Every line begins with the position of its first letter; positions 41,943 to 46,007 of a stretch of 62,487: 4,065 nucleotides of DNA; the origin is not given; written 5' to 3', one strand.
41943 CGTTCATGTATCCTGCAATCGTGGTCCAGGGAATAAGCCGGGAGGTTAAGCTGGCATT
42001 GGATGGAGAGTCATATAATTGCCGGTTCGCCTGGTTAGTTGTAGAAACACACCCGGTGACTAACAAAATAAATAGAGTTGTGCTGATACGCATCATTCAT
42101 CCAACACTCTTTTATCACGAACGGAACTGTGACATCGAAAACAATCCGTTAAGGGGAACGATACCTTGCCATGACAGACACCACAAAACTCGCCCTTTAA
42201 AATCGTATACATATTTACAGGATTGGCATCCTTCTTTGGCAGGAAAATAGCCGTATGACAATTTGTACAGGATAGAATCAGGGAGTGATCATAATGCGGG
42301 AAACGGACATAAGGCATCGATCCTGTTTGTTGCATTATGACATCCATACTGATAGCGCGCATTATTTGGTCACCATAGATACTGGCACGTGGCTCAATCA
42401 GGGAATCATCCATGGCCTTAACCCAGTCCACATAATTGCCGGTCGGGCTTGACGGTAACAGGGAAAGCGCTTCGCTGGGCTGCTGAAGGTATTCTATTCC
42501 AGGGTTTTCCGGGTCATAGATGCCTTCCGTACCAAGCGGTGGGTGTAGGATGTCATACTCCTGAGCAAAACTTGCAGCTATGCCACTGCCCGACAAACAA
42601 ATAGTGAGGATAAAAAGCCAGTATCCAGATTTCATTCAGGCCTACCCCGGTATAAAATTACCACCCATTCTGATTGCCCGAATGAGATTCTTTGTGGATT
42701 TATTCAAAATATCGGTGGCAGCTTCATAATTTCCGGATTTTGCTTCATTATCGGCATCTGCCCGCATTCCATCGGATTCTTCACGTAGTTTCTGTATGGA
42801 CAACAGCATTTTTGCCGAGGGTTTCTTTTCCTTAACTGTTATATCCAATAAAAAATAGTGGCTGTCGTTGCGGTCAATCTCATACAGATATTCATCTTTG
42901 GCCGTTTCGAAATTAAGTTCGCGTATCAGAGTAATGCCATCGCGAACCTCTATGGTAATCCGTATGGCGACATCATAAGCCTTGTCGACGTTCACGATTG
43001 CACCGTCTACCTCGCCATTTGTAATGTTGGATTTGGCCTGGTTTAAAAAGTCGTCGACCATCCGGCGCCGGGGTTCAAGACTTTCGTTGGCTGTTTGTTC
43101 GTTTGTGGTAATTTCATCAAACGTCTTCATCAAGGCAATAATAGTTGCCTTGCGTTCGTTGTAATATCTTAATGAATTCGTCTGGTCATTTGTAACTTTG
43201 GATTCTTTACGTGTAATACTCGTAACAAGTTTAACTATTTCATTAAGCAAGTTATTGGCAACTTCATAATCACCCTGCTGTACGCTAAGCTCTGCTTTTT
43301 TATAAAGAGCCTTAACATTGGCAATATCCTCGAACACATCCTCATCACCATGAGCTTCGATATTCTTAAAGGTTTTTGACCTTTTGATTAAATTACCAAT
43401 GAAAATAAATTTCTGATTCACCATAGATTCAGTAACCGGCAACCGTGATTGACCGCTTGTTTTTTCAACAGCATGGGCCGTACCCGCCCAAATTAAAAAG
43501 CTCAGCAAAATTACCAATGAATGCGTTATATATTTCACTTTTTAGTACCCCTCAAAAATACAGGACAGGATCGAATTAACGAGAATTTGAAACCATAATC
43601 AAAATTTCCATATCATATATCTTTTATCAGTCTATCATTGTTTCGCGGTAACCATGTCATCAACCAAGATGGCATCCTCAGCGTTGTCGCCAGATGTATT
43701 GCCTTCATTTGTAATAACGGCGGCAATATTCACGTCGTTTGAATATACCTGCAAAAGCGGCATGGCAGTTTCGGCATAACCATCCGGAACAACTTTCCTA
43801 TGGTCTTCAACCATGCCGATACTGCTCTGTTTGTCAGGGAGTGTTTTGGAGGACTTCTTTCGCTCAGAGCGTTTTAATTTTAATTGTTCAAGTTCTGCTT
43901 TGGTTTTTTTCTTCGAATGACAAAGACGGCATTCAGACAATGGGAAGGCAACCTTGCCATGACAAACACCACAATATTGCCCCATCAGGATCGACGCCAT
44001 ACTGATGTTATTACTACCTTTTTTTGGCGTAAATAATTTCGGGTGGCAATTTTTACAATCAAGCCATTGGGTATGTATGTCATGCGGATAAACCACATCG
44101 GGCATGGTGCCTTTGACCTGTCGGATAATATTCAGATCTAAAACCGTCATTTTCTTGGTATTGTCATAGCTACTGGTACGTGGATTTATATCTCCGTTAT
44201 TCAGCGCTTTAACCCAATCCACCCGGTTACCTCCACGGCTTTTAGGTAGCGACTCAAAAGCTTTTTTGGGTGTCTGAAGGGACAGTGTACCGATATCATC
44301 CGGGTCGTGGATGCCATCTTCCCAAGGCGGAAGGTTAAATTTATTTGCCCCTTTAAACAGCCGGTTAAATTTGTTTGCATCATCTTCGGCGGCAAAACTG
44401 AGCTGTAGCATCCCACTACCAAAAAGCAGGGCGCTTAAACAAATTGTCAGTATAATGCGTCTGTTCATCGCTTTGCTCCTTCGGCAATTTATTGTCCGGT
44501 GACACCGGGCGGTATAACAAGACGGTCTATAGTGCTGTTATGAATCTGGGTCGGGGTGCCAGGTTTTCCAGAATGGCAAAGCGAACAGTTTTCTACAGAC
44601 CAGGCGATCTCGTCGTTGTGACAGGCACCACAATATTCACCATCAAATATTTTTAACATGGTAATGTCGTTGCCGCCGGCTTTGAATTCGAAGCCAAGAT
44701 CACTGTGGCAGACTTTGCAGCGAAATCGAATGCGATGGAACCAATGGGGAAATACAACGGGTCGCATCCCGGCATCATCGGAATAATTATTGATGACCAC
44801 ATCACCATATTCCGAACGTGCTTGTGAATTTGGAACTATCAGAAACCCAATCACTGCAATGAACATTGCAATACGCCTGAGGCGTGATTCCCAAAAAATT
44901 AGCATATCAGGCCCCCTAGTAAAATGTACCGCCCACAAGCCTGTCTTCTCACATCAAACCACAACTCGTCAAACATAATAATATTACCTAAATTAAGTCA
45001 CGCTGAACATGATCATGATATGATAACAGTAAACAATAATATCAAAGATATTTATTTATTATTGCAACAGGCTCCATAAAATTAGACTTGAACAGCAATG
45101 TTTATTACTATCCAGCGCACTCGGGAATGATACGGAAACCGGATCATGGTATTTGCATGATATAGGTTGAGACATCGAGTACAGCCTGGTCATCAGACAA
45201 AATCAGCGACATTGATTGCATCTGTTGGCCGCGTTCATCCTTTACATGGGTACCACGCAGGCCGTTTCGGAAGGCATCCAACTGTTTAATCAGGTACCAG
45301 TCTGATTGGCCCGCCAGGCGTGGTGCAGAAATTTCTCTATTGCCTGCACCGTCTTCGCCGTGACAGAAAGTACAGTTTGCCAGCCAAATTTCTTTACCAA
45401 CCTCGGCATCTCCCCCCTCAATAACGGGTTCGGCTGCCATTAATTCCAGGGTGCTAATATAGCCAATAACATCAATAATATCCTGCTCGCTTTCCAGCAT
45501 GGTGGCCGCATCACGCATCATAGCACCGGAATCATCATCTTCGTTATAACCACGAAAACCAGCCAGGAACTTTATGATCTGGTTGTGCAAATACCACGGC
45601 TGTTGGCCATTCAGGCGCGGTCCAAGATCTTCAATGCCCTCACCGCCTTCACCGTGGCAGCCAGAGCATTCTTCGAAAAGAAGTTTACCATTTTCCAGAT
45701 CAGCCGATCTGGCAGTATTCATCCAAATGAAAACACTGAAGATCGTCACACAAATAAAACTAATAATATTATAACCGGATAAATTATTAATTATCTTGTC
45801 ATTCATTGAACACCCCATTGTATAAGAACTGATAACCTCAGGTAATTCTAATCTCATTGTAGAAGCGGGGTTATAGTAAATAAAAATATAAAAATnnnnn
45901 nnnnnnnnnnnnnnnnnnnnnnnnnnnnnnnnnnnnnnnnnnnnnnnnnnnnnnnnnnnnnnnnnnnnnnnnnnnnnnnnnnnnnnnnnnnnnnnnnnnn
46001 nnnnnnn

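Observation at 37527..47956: Porin-like barrel + nine-gene cytochrome/NHL operon: candidate uncharacterised trans-envelope electron conduit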

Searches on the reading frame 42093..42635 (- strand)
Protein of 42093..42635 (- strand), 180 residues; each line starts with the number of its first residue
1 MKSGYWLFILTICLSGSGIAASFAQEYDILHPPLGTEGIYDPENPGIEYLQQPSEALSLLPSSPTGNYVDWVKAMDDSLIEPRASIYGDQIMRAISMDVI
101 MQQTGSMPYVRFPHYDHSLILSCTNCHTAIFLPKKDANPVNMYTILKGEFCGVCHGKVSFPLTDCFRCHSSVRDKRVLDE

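Call 4: search_protein_families(library=pfam, proteins=[window:42093-42635:-], max_evalue=0.01)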
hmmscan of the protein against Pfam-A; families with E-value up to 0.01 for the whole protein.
window:42093-42635:- (180 aa): 2 families
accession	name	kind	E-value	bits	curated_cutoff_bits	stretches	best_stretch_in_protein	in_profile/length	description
PF14522.11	Cytochrome_C7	-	1.1e-09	38.4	24.8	1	110-170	1-67/67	Cytochrome c7 and related cytochrome c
PF02085.21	Cytochrom_CIII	-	0.00058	20.6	22.9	1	104-174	15-87/101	Class III cytochrome C family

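Call 5: search_protein_families(library=ncbifam, proteins=[window:42093-42635:-], max_evalue=0.01)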
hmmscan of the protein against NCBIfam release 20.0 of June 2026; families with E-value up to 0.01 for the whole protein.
window:42093-42635:- (180 aa): 2 families
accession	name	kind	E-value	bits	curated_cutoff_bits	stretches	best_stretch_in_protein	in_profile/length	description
TIGR04257.1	nanowire_3heme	domain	6.5e-16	58.2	40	1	102-170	5-75/75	c(7)-type cytochrome triheme domain-containing protein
NF038038.1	cytoc_DsrJ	equivalog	6.7e-05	23.2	100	1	113-169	83-121/121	sulfate reduction electron transfer complex DsrMKJOP subunit DsrJ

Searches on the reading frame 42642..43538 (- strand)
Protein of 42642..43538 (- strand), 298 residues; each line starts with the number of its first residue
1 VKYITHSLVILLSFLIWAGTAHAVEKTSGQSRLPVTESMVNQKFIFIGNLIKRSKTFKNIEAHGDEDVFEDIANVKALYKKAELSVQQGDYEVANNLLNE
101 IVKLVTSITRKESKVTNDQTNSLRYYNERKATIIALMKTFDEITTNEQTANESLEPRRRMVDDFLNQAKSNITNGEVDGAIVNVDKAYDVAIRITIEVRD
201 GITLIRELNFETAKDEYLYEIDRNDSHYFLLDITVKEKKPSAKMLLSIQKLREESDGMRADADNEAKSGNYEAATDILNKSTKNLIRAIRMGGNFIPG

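Call 4: search_protein_families(library=pfam, proteins=[window:42642-43538:-], max_evalue=0.01)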
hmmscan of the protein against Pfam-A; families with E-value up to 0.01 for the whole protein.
window:42642-43538:- (298 aa): 0 families

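Call 5: search_protein_families(library=ncbifam, proteins=[window:42642-43538:-], max_evalue=0.01)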
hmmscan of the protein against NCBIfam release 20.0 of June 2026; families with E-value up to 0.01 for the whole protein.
window:42642-43538:- (298 aa): 0 families

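Call 58: find_homologous_proteins(query=A3, max_evalue=0.00001)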
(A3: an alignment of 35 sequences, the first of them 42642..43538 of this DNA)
Query A3 (35 sequences) (298 aa, profile of the alignment): 53 proteins with E <= 0.00001 among 8000 candidates.
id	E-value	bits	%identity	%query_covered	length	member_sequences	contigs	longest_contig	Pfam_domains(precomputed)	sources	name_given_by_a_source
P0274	3.6e-96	340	32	99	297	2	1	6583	-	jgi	jgi:tetratricopeptide (TPR) repeat protein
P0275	9.3e-96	339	34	85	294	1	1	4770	-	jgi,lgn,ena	-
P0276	4.7e-91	323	33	97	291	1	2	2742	-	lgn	-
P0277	6.1e-90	320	33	87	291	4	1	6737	-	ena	-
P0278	4.4e-89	317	32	89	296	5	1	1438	-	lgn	-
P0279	4.9e-84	300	34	91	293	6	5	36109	-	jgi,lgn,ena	-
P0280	6.8e-84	300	100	100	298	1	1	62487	-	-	-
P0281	1.2e-83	299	33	87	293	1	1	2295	-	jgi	-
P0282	1.5e-83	299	33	98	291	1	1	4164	-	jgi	-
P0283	2.4e-83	298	33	87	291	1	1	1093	-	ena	-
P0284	4.1e-83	297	32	87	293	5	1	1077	-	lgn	-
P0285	6.6e-83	297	33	87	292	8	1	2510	-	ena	-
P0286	7.5e-83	297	34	100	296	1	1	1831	-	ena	-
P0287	1.8e-82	295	33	87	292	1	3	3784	-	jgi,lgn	jgi:hypothetical protein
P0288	2.0e-82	295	34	91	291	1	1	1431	-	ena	-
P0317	6.8e-77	277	82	98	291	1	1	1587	-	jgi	jgi:hypothetical protein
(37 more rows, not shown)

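Call 61: find_encoding_contigs(protein=P0317, flank=10000)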
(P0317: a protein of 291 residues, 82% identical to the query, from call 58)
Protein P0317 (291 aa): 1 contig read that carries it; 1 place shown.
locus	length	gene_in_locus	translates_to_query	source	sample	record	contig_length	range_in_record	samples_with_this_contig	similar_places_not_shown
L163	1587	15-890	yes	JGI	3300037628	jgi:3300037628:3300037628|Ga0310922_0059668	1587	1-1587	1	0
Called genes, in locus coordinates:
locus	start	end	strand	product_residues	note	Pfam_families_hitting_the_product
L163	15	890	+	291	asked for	-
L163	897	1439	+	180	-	PF14522:Cytochrome_C7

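Call 67: predict_structure(alignment_id=A4)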
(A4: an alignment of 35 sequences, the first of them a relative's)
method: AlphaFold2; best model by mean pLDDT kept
length: 298 residues; sequences in the alignment: 35
mean_pLDDT: 86.1   pTM: 0.44
mean pLDDT of the five models: 86.1, 85.8, 83.3, 82.2, 81.8
residues with pLDDT >= 90: 184; 70-90: 63; 50-70: 39; < 50: 12
segments of 3 or more residues with pLDDT < 50: 1-3, 202-206
pLDDT, mean of each block of 10 residues (from residue 1): 55 59 50 85 93 84 84 96 98 96 91 74 91 91 77 86 98 93 97 81 56 96 95 94 97 98 98 97 96 76
secondary structure, 60 per line:
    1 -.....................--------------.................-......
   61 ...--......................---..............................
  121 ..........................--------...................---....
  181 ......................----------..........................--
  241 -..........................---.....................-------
elements in order: H2-22 H37-53 H55-63 H66-87 H91-146 H155-173 H177-202 H213-238 H242-267 H271-291

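Call 70: fold_search(model_id=the predicted structure, library=pdb)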
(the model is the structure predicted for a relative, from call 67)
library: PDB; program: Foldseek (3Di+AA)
matches with E <= 10: 37; with E <= 0.001: 0
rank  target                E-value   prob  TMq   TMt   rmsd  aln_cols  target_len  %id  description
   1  7unh_B                1.6e-01  0.80  0.22  0.26  20.5       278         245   11  De novo designed chlorophyll dimer protein in apo state, SP2 (released 2023-04-19)
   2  7unh_A                3.0e-01  0.66  0.22  0.26  20.2       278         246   12  De novo designed chlorophyll dimer protein in apo state, SP2 (released 2023-04-19)
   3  7uni_C                4.6e-01  0.54  0.23  0.27  20.3       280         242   11  De novo designed chlorophyll dimer protein with Zn pheophorbide a methyl ester, SP2-ZnPPaM (released 2023-04-19)
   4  6rjx                  8.9e-01  0.87  0.28  0.45   8.4       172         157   14  Crystal structure of the N-terminal domain of Lyme disease agent Borrelia burgdorferi major virulence factor BB0323 (nat (released 2019-09-11)
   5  6rjw                  8.9e-01  0.82  0.28  0.43   8.8       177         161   14  Crystal structure of the N-terminal domain of Lyme disease agent Borrelia burgdorferi major virulence factor BB0323 (Se- (released 2019-09-11)
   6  9q9v_A                1.1e+00  0.80  0.28  0.45   8.4       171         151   14  Crystal structure of Borrelia burgdorferi BB0238-BB0323 complex (released 2026-02-04)
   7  9y0i_A                1.1e+00  0.30  0.15  0.25  20.6       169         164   17  Crystal structure of designed switching homodimer CSD20f3A (released 2025-09-10)
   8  7uni_A                1.2e+00  0.30  0.21  0.25  20.2       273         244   12  De novo designed chlorophyll dimer protein with Zn pheophorbide a methyl ester, SP2-ZnPPaM (released 2023-04-19)
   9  9y0i_B                1.2e+00  0.30  0.16  0.26  20.7       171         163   16  Crystal structure of designed switching homodimer CSD20f3A (released 2025-09-10)
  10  8glt_1                1.3e+00  0.30  0.21  0.27  21.9       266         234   13  Backbone model of de novo-designed chlorophyll-binding nanocage O32-15 (released 2024-03-27)
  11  7uni_B                1.6e+00  0.28  0.22  0.26  17.8       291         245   11  De novo designed chlorophyll dimer protein with Zn pheophorbide a methyl ester, SP2-ZnPPaM (released 2023-04-19)
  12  6t46_A                1.7e+00  0.06  0.13  0.11  18.5       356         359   10  Structure of the Rap conjugation gene regulator of the plasmid pLS20 in complex with the Phr* peptide (released 2020-06-24)
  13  9y59_F                2.0e+00  0.21  0.16  0.27  21.4       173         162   15  Crystal structure of CSD20f3B, a designed switching binder to CSD20f3A (released 2025-09-17)
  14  5cqs_B                2.3e+00  0.06  0.16  0.15  18.7       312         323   15  Dimerization of Elp1 is essential for Elongator complex assembly (released 2015-08-19)
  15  4g1t_B                2.3e+00  0.06  0.14  0.10  24.7       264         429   13  Crystal structure of interferon-stimulated gene 54 (released 2012-08-15)
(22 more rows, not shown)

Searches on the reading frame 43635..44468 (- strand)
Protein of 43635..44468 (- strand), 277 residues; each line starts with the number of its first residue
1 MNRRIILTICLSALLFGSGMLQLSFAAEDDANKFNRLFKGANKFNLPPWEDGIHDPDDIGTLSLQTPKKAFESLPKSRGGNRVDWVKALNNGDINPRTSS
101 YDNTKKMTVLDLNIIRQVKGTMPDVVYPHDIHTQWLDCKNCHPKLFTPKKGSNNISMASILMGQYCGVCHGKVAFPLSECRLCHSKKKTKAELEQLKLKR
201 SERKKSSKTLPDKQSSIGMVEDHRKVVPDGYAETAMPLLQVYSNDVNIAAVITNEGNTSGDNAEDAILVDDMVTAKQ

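Call 4: search_protein_families(library=pfam, proteins=[window:43635-44468:-], max_evalue=0.01)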
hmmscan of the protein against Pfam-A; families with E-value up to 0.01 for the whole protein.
window:43635-44468:- (277 aa): 3 families
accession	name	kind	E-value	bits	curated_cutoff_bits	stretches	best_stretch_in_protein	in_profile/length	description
PF14522.11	Cytochrome_C7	-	3.5e-11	43.2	24.8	1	125-185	1-67/67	Cytochrome c7 and related cytochrome c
PF02085.21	Cytochrom_CIII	-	0.00014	22.6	22.9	0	120-190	16-88/101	Class III cytochrome C family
PF13435.11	Cytochrome_C554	-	0.0084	17.5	20.8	0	126-171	39-84/84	Cytochrome c554 and c-prime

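Call 5: search_protein_families(library=ncbifam, proteins=[window:43635-44468:-], max_evalue=0.01)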
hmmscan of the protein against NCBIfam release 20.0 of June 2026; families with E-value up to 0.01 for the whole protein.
window:43635-44468:- (277 aa): 4 families
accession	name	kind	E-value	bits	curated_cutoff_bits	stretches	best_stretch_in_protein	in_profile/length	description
TIGR04257.1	nanowire_3heme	domain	2.3e-18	66.1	40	1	121-185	9-75/75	c(7)-type cytochrome triheme domain-containing protein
TIGR03146.1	cyt_nit_nrfB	equivalog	0.0014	19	166.6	0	125-171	99-142/145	cytochrome c nitrite reductase pentaheme subunit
TIGR03507.1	decahem_SO1788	subfamily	0.0018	16.8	209.3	0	113-177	224-283/672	OmcA/MtrC family decaheme c-type cytochrome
NF045713.1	CxxCH_16_HmcA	equivalog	0.0052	15.4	400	0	103-201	38-157/541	sulfate respiration complex hexadecaheme cytochrome HmcA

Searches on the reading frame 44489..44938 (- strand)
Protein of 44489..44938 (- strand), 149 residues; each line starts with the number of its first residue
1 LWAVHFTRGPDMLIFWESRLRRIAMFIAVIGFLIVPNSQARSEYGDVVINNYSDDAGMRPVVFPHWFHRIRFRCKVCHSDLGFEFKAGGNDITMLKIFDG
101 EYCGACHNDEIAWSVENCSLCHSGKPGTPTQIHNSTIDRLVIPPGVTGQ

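Call 4: search_protein_families(library=pfam, proteins=[window:44489-44938:-], max_evalue=0.01)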
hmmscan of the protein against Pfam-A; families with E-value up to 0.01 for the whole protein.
window:44489-44938:- (149 aa): 2 families
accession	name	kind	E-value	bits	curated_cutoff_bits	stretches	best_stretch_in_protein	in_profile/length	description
PF14522.11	Cytochrome_C7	-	7.3e-15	55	24.8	1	61-123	1-67/67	Cytochrome c7 and related cytochrome c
PF02085.21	Cytochrom_CIII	-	6.8e-05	23.6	22.9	0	56-80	16-39/101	Class III cytochrome C family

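Call 5: search_protein_families(library=ncbifam, proteins=[window:44489-44938:-], max_evalue=0.01)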
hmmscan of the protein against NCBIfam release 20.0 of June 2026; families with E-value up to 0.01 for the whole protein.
window:44489-44938:- (149 aa): 3 families
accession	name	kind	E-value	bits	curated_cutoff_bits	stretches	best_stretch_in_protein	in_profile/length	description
TIGR04257.1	nanowire_3heme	domain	4.5e-18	65.2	40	1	57-123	9-75/75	c(7)-type cytochrome triheme domain-containing protein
TIGR03507.1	decahem_SO1788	subfamily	0.0044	15.5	209.3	0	115-132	243-260/672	OmcA/MtrC family decaheme c-type cytochrome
NF045713.1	CxxCH_16_HmcA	equivalog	0.0076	14.9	400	0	53-79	288-315/541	sulfate respiration complex hexadecaheme cytochrome HmcA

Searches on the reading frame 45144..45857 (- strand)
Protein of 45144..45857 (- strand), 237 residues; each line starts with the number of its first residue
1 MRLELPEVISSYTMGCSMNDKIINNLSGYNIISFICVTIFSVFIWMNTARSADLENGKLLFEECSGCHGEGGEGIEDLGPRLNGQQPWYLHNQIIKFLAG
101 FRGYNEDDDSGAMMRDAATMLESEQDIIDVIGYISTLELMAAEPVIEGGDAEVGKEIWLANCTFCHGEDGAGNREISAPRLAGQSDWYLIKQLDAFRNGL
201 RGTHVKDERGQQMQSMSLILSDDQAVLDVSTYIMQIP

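Call 4: search_protein_families(library=pfam, proteins=[window:45144-45857:-], max_evalue=0.01)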
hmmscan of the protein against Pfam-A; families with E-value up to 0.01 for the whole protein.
window:45144-45857:- (237 aa): 2 families
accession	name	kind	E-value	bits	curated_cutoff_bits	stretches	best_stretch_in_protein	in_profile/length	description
PF00034.26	Cytochrom_C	-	3.6e-24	86.3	21.3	2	152-235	2-88/90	Cytochrome c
PF13442.11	Cytochrome_CBB3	-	1.8e-12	47.8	27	2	150-224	2-60/68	Cytochrome C oxidase, cbb3-type, subunit III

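Call 5: search_protein_families(library=ncbifam, proteins=[window:45144-45857:-], max_evalue=0.01)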
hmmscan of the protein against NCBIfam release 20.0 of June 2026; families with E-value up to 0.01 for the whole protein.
window:45144-45857:- (237 aa): 12 families
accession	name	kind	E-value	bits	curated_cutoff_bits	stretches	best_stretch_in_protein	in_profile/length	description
TIGR00782.1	ccoP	equivalog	9.3e-17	61.2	179.95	2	56-225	109-271/285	cytochrome-c oxidase, cbb3-type subunit III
NF049874.1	PdsA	exception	6e-13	49.1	330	2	123-207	91-175/198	periplasmic diheme shuttle PdsA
NF050122.1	bc1_QcrC_actin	exception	1.5e-10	40.8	200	2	150-187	40-75/253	cytochrome bc1 complex diheme cytochrome c subunit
NF045930.1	Cytc6PetJCyano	equivalog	9e-09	35.3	135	1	32-75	6-50/110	cytochrome c6 PetJ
TIGR02603.1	CxxCH_TIGR02603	domain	4.4e-07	30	68.15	0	52-86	1-35/134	putative heme-binding domain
NF011054.0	PRK14486.1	equivalog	4.8e-06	26.3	447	0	153-233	217-287/294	putative bifunctional cbb3-type cytochrome c oxidase subunit II/cytochrome c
TIGR03872.1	cytochrome_MoxG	equivalog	5.8e-06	26.5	147.8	1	52-93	42-82/133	cytochrome c(L), periplasmic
NF045773.1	cytochro_C550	exception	8.8e-06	25.7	125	0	52-97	48-91/118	cytochrome c550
NF043008.1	Cyt550_Brdyrhiz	equivalog_domain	6.2e-05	23.1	240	1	40-85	13-58/131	cytochrome c-550 CycA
NF045774.1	cytochro_C551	exception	8e-05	22.6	118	0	54-84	40-68/110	cytochrome c551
TIGR04485.1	thiosulf_SoxX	equivalog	0.0042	17.8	61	0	64-136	5-77/78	sulfur oxidation c-type cytochrome SoxX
TIGR01904.2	GSu_C4xC__C2xCH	domain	0.009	15.8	27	0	160-176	50-66/73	CxxxxCH/CxxCH domain c-type cytochrome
